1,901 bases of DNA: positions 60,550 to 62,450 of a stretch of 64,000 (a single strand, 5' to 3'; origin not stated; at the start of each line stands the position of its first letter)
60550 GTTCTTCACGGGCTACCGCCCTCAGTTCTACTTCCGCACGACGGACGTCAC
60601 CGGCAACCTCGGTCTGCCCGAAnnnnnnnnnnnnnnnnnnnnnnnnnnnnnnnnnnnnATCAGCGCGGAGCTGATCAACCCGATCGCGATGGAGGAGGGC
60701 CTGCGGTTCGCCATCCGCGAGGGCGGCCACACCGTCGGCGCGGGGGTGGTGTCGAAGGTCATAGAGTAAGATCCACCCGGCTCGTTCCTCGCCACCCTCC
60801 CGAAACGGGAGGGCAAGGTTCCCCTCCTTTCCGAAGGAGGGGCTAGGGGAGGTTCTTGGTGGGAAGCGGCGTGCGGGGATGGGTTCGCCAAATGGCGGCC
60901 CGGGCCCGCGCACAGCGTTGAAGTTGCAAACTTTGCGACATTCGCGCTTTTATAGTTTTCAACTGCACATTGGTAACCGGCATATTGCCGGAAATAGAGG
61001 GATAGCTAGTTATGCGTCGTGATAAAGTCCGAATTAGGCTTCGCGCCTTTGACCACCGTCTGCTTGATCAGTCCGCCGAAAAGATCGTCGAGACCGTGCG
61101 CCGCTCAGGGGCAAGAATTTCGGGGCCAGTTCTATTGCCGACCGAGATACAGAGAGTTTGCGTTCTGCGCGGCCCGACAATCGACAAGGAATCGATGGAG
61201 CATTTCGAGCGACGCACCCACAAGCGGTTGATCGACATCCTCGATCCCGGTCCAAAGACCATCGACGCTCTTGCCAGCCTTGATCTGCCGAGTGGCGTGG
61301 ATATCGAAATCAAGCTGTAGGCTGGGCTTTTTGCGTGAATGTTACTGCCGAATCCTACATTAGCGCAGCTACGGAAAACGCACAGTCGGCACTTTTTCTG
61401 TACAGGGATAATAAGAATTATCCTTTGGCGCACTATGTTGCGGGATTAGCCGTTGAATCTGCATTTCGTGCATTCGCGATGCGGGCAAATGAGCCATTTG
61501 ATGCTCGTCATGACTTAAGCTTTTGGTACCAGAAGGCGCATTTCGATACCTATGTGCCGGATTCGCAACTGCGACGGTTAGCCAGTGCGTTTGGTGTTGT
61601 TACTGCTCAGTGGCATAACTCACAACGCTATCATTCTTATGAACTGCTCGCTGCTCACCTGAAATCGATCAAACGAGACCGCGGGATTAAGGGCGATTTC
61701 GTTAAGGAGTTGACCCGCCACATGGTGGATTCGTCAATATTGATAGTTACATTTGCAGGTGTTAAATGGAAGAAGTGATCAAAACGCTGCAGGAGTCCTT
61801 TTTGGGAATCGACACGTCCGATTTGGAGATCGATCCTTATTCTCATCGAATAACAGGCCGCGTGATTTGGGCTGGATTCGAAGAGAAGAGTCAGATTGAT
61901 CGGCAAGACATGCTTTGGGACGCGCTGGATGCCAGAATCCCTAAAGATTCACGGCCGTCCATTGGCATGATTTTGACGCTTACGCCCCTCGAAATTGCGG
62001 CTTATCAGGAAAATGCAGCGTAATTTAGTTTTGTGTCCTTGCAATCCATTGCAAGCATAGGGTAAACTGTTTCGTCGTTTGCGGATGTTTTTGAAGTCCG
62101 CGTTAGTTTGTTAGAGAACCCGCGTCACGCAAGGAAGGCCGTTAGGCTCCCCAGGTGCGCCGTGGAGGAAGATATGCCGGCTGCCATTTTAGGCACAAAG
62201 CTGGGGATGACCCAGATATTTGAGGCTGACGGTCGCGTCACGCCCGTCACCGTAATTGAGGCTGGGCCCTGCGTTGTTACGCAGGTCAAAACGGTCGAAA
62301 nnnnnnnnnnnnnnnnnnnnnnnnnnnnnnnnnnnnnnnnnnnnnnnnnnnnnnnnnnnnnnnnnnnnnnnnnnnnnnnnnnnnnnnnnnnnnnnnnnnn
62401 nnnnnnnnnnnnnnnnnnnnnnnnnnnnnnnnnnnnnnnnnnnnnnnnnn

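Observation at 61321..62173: HEPN-like plus BolA-like two-gene cassette wedged between rpsJ and rplC in the S10 operon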

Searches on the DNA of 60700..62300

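Call 36: search_rna_families(source=window, start=60700, end=62300, threshold=evalue, max_evalue=1)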
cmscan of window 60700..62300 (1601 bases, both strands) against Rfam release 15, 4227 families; matches with E-value up to 1: 1.
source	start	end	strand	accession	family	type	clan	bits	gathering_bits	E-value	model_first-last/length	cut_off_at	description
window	60747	60844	-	RF00601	SCARNA20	Gene; snRNA; snoRNA; scaRNA;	-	18.8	44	0.73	1-130/130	no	Small Cajal body specific RNA 20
